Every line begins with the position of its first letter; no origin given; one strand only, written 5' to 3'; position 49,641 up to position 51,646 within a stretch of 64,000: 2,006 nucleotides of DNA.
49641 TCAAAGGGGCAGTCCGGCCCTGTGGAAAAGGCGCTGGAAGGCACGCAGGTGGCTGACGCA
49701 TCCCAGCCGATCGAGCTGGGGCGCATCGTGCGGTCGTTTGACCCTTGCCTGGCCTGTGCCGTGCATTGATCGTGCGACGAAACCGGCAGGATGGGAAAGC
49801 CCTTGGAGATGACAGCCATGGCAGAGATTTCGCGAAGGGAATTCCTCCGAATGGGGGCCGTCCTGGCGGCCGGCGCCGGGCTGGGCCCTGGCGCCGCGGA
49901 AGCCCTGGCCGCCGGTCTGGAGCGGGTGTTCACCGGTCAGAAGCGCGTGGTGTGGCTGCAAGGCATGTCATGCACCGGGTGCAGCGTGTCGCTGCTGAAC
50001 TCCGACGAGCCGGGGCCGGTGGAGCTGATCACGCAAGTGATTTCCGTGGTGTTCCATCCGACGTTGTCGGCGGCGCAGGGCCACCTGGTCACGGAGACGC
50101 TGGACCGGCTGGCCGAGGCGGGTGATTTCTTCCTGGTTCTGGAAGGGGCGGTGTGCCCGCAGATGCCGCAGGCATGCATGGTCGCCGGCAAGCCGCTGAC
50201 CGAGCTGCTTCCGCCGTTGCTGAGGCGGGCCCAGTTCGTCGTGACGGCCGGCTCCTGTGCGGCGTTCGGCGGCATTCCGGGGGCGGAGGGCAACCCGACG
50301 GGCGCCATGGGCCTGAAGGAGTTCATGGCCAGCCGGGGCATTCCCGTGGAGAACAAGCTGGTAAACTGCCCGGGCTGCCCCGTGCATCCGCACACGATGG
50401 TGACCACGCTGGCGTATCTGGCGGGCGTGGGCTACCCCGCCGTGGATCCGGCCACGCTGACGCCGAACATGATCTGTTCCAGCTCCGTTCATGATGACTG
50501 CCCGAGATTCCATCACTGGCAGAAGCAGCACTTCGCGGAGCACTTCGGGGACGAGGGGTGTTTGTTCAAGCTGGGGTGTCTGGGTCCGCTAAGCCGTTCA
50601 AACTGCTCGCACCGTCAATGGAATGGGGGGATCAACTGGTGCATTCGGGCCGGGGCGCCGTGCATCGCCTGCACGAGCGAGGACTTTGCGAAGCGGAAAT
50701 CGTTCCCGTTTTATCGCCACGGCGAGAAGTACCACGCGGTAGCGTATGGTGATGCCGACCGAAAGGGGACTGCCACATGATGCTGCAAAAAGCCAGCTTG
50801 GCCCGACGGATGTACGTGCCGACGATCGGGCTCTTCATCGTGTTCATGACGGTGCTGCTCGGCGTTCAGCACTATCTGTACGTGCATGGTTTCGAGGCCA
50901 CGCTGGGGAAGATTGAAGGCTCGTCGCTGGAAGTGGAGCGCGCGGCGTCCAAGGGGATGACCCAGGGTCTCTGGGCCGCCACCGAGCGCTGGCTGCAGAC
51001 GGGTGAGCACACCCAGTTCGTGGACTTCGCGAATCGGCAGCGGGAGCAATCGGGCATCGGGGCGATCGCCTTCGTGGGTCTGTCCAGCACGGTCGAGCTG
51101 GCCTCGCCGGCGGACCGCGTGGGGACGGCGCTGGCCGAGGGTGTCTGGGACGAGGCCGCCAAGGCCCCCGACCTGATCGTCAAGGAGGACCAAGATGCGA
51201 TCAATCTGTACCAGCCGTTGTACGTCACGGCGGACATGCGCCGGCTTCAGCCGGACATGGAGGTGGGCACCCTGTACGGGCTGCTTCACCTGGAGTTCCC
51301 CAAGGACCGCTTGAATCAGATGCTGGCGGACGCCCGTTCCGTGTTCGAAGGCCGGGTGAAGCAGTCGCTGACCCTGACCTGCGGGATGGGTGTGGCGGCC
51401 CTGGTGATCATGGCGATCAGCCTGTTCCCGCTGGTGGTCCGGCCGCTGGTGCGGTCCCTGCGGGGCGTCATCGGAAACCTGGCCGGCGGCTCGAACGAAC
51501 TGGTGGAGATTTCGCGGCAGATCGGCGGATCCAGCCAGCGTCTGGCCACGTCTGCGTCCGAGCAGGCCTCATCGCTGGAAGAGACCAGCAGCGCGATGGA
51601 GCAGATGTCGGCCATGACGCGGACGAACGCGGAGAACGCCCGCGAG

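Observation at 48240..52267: [NiFe]-hydrogenase large and small subunits translationally coupled to a methyl-accepting chemotaxis protein: candidate H2-sensing chemoreceptor module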

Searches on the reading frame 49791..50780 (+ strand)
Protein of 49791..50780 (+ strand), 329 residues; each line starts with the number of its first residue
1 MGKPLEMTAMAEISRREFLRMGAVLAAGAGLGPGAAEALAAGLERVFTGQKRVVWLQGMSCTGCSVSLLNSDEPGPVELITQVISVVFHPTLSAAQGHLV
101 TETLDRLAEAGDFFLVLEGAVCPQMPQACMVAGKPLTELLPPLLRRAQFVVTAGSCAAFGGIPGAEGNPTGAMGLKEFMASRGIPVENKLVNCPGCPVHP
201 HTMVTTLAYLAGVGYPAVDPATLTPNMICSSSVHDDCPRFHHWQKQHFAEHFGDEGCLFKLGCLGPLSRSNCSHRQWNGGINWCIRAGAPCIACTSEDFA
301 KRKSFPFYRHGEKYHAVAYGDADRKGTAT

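Call 3: search_protein_families(library=pfam, proteins=[window:49791-50780:+])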
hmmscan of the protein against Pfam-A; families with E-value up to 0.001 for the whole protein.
window:49791-50780:+ (329 aa): 3 families
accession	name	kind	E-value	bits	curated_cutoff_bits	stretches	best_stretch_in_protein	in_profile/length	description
PF14720.11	NiFe_hyd_SSU_C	-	9.4e-27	93.6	27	1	232-304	4-77/80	NiFe/NiFeSe hydrogenase small subunit C-terminal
PF01058.29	Oxidored_q6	-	1.3e-23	83.6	27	1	61-209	1-127/128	NADH ubiquinone oxidoreductase, 20 Kd subunit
PF10518.14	TAT_signal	-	1.5e-05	25.1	22.7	1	12-32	1-21/21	TAT (twin-arginine translocation) pathway signal sequence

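Call 4: search_protein_families(library=ncbifam, proteins=[window:49791-50780:+])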
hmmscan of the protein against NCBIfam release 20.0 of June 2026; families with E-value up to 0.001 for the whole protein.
window:49791-50780:+ (329 aa): 5 families
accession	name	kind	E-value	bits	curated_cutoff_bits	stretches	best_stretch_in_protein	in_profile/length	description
NF045520.1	H2_NiFeSe_small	exception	1.5e-70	238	470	1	13-309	2-313/314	NiFeSe hydrogenase small subunit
TIGR00391.1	hydA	subfamily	2.5e-58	198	179.5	1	11-304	13-306/365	hydrogenase small subunit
NF007779.0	PRK10468.1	equivalog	3e-53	181.1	659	1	7-302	7-303/372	hydrogenase 2 small subunit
NF045875.1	F420_non_VhuG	exception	4.5e-06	26.1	450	0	52-165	6-96/286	F420-non-reducing hydrogenase subunit VhuG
TIGR03294.1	FrhG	equivalog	6.7e-05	22.7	245.5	1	52-208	3-138/228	coenzyme F420 hydrogenase subunit gamma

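Call 19: search_solved_structures(query=window:49791-50780:+, max_evalue=1e-20, show_alignments=2)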
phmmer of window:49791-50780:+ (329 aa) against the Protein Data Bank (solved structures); distinct sequences matched with E-value up to 1e-20: 43.
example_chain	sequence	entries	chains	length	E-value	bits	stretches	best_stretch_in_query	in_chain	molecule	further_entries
1cc1_S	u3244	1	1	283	2.2e-55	191.3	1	52-308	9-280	HYDROGENASE (SMALL SUBUNIT)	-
4kl8_S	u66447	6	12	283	2.3e-55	191.3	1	52-308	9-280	Periplasmic [NiFeSe] hydrogenase small subunit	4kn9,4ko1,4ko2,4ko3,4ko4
2wpn_A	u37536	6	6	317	3.8e-54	187.3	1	13-309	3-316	PERIPLASMIC [NIFESE] HYDROGENASE, SMALL SUBUNIT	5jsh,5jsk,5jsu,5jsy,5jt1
3ze6_A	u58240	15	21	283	3.3e-51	177.6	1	48-309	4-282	PERIPLASMIC [NIFESE] HYDROGENASE, SMALL SUBUNIT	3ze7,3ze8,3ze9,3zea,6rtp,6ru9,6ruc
1h2a_S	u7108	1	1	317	1.5e-49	172.1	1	8-309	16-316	HYDROGENASE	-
1yq9_A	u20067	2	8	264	8.4e-49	169.7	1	51-308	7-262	Periplasmic [NiFe] hydrogenase small subunit | PERIPLASMIC HYDROGENASE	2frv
1frv_A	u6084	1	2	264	2.4e-48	168.2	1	51-308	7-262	HYDROGENASE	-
5xvb_S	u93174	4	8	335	1.3e-46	162.5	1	52-310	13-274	[NiFe]-hydrogenase 2 small subunit | Hydrogenase-2 small chain | NiFe hydrogenase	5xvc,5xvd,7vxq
6ehq_S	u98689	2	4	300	7.4e-45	156.7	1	51-303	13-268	Hydrogenase-2 small chain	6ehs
6gam_S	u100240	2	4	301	8e-45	156.6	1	52-303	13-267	Hydrogenase-2 small chain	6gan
6en9_S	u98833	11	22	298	8e-45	156.6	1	52-303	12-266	Hydrogenase-2 small chain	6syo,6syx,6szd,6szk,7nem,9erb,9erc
1h2r_S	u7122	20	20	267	5.4e-44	153.9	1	52-309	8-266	PROTEIN (PERIPLASMIC [NIFE] HYDROGENASE SMALL SUBUNIT) | Periplasmic [NiFe] hydrogenase small subunit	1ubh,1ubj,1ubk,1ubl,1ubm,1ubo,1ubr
4u9h_S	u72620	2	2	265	5.7e-44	153.8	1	52-309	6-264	Periplasmic [NiFe] hydrogenase small subunit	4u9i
8w6x_S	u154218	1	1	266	5.9e-44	153.7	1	52-309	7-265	Periplasmic [NiFe] hydrogenase small subunit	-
6g7m_S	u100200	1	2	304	8.2e-44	153.3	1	52-303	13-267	Hydrogenase-2 small chain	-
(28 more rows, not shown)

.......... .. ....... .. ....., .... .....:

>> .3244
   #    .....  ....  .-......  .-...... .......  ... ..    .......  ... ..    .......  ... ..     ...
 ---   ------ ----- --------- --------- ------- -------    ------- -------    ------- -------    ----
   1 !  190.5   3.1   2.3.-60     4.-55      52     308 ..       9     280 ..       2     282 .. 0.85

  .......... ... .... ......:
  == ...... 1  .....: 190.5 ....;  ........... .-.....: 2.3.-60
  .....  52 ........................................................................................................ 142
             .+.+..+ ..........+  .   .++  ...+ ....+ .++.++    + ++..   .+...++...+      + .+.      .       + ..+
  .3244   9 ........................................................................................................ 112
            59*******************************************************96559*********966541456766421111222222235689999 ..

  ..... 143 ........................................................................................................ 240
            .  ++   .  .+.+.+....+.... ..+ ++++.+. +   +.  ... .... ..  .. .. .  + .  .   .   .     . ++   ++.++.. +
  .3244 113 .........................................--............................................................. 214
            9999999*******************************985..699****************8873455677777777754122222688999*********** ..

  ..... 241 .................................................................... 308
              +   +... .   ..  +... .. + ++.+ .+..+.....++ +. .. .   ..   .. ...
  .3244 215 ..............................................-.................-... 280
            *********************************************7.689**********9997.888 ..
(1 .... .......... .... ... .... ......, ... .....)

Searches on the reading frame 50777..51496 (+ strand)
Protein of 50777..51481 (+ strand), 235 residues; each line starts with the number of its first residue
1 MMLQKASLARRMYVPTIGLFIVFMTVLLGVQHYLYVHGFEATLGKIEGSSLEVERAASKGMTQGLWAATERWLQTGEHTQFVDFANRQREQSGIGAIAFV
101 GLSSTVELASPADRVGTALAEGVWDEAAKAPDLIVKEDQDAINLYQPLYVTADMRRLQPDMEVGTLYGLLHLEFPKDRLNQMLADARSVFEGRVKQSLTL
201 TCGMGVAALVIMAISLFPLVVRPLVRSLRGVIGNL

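Call 20: find_homologous_proteins(query=window:50777-51481:+, max_evalue=0.001)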
Query window:50777-51481:+: 3914 candidates shared short words with the query, none scored E <= 0.001.

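Call 34: search_solved_structures(query=A3, max_evalue=10, show_alignments=3)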
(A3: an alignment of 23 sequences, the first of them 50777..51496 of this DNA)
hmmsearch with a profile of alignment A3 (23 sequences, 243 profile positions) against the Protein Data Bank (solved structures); distinct sequences matched with E-value up to 10: 7.
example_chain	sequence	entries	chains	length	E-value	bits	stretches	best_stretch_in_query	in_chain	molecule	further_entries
4hhu_A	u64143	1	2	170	0.009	18.4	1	164-236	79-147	OR280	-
4uos_A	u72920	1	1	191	0.1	14.9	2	29-79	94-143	DESIGNED HELICAL BUNDLE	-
8c5v_I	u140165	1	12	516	0.34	13.2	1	192-241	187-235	Methyl-accepting chemotaxis protein I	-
9vkp_b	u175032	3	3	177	0.74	12.1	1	186-239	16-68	ATP synthase subunit b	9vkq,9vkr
2n5s_A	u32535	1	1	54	1.1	11.6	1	7-45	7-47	Epidermal growth factor receptor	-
2m20_A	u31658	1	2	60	1.5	11.1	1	7-45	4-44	Epidermal growth factor receptor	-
3p5n_A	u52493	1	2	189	9.1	8.6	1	196-241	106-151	Riboflavin uptake protein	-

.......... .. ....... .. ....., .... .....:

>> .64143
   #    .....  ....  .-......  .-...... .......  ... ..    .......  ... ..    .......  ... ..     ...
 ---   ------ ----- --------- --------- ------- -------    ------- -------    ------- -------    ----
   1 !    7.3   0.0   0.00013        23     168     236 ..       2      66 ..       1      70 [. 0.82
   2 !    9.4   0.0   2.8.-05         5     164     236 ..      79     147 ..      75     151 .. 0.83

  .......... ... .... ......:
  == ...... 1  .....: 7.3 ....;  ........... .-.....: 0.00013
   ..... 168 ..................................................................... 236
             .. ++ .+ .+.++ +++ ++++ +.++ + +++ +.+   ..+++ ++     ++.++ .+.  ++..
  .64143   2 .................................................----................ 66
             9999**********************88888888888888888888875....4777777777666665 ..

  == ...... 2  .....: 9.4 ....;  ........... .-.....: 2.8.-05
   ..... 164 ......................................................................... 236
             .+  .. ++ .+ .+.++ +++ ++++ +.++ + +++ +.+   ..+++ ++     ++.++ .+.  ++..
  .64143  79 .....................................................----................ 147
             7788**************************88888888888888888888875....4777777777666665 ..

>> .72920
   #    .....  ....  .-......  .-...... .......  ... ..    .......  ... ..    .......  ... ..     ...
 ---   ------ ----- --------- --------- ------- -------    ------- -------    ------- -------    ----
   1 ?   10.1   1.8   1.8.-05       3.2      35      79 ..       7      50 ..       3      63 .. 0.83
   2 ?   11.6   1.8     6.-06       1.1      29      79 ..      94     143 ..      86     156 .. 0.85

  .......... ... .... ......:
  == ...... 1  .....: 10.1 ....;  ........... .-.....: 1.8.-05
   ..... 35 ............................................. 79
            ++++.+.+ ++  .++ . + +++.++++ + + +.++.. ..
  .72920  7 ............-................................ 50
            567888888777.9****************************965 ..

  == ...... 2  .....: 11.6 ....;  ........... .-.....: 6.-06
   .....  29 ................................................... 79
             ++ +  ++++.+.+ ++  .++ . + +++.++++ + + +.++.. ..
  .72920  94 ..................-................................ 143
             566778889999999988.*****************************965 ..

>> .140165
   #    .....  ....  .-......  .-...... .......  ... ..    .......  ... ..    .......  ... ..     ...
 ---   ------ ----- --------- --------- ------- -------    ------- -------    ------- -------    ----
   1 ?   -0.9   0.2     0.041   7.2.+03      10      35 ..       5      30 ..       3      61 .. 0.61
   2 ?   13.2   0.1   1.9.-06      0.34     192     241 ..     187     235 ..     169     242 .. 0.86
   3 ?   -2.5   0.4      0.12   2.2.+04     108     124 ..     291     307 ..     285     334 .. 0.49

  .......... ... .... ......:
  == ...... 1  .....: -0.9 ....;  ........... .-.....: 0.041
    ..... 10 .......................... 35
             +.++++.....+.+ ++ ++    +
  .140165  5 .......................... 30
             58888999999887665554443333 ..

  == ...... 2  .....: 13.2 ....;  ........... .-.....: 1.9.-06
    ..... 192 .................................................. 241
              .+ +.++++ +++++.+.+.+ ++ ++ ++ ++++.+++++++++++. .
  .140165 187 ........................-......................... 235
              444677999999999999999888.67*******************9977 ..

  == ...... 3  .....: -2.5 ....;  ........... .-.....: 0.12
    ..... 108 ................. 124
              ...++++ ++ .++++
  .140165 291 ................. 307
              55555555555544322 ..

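Call 35: find_homologous_proteins(query=A3, max_evalue=0.00001)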
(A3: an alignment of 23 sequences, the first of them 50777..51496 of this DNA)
Query A3 (23 sequences) (240 aa, profile of the alignment): 2 proteins with E <= 0.00001 among 8000 candidates.
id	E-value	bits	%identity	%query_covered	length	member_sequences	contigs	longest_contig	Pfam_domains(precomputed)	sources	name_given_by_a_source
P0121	4.9e-55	204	21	64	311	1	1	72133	PF00015.27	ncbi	-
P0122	3.1e-54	202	24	76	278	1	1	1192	PF00672.31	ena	-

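Call 60: predict_structure(alignment_id=A5)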
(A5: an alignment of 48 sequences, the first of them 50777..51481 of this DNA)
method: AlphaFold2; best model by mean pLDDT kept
length: 235 residues; sequences in the alignment: 48
mean_pLDDT: 93.2   pTM: 0.79
mean pLDDT of the five models: 93.2, 92.5, 92.3, 91.5, 91.3
residues with pLDDT >= 90: 192; 70-90: 43; 50-70: 0; < 50: 0
segments of 3 or more residues with pLDDT < 50: none
pLDDT, mean of each block of 10 residues (from residue 1): 81 88 93 92 93 94 95 94 96 96 97 97 96 95 97 95 97 95 92 92 93 90 85 90
secondary structure, 60 per line:
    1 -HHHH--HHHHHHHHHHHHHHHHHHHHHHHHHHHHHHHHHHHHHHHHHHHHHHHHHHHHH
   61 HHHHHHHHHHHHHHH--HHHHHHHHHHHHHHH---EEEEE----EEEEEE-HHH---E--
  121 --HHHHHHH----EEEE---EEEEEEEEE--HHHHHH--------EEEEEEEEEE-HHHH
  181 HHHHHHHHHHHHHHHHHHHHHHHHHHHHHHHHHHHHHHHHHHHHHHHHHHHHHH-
elements in order: H2-5 H8-75 H78-92 E96-100 E105-110 H123-129 E134-137 E141-149 H152-157 E166-175 H177-234

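Call 62: fold_search(model_id=the predicted structure, library=pdb)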
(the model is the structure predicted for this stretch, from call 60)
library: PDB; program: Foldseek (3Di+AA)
matches with E <= 10: 500; with E <= 0.001: 9
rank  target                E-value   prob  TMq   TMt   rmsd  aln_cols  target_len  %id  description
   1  9a5d_A                1.4e-06  1.00  0.59  0.26   6.1       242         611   12  Integrative model of WALK-YYCH by crosslinking MS and deep learning (released 2024-09-18)
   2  8biy_B                1.1e-04  1.00  0.30  0.53   2.7        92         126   20  Citrate-free extracytoplasmic PAS domain mutant R93A of sensor histidine kinase CitA from Geobacillus thermodenitrific (released 2023-11-15)
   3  8biy_D                1.3e-04  1.00  0.30  0.52   2.8        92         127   21  Citrate-free extracytoplasmic PAS domain mutant R93A of sensor histidine kinase CitA from Geobacillus thermodenitrific (released 2023-11-15)
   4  4ywz_A                3.4e-04  1.00  0.44  0.66   4.8       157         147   12  Crystal structure of the extracellular receptor domain of the essential sensor kinase WalK from Staphylococcus aureus (released 2016-03-30)
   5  5is1                  5.2e-04  1.00  0.40  0.63   4.8       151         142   15  Crystal structure of the extracellular domain of sensor histidine kinase YycG from Staphylococcus aureus at 2.0 Angstrom (released 2016-07-20)
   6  8biy_C                6.3e-04  1.00  0.30  0.54   2.6        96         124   20  Citrate-free extracytoplasmic PAS domain mutant R93A of sensor histidine kinase CitA from Geobacillus thermodenitrific (released 2023-11-15)
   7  7prq_B                6.7e-04  1.00  0.33  0.25   4.3       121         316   14  Structure of the ligand binding domain of the PctD (PA4633) chemoreceptor of Pseudomonas aeruginosa PAO1 in complex wi (released 2022-05-11)
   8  7dud_A                7.6e-04  1.00  0.43  0.65   4.9       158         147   13  Crystal Structure of erWalK (released 2022-01-19)
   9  4ywz_B                8.1e-04  1.00  0.44  0.67   4.8       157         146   12  Crystal structure of the extracellular receptor domain of the essential sensor kinase WalK from Staphylococcus aureus (released 2016-03-30)
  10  8biy_A                1.2e-03  1.00  0.30  0.54   2.6        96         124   20  Citrate-free extracytoplasmic PAS domain mutant R93A of sensor histidine kinase CitA from Geobacillus thermodenitrific (released 2023-11-15)
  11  6fu4_B                1.5e-03  1.00  0.28  0.24   4.7       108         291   20  Ligand binding domain (LBD) of the p. aeruginosa histamine receptor TlpQ (released 2018-05-16)
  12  1p0z_A                1.8e-03  1.00  0.35  0.58   2.9       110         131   14  Sensor Kinase CitA binding domain (released 2003-08-19)
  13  8bgb_DDD              2.6e-03  1.00  0.30  0.53   2.5        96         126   19  Structure of the citrate-bound extracytoplasmic PAS domain of histidine kinase CitA from Geobacillus thermodenitrifi (released 2023-11-08)
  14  4jgq_A                2.6e-03  1.00  0.36  0.41   6.2       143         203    7  The crystal structure of sporulation kinase D mutant sensor domain, r131a, from Bacillus subtilis subsp in co-crystall (released 2013-05-15)
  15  6fu4_D                2.8e-03  1.00  0.29  0.24   4.5       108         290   20  Ligand binding domain (LBD) of the p. aeruginosa histamine receptor TlpQ (released 2018-05-16)
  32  5b82                  8.9e-03  1.00  0.30  0.42   6.2       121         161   12  Crystal structure of the cyanobacterial heme-protein Tll0287 (released 2017-05-03)
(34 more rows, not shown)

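Call 95: find_related_loci(query=A8, collection=metagenome_contigs, flank=4000)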
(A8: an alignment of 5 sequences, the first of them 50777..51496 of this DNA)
Query A8 (240 aa) in metagenome_contigs; peptide patterns used: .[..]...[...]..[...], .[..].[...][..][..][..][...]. (x = any residue, [..] = any of these).
374 stretches matched a pattern; 9 encode a relative of the query (tblastn E <= 1e-3); 9 distinct loci.
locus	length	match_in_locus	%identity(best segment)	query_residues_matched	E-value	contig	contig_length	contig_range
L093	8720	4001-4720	88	1-240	2e-146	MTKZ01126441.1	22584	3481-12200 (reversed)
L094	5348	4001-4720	51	1-240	7e-79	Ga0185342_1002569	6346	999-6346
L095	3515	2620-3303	47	1-228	6e-59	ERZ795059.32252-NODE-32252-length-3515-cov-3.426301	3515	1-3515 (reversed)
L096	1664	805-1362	40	3-188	1e-44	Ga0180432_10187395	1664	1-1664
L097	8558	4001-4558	38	7-192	9e-42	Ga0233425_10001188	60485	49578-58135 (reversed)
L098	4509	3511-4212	32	7-238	3e-41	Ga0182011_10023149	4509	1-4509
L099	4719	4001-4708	32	1-237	6e-39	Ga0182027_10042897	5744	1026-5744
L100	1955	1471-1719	45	132-214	4e-21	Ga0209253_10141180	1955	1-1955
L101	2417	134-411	59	144-236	4e-18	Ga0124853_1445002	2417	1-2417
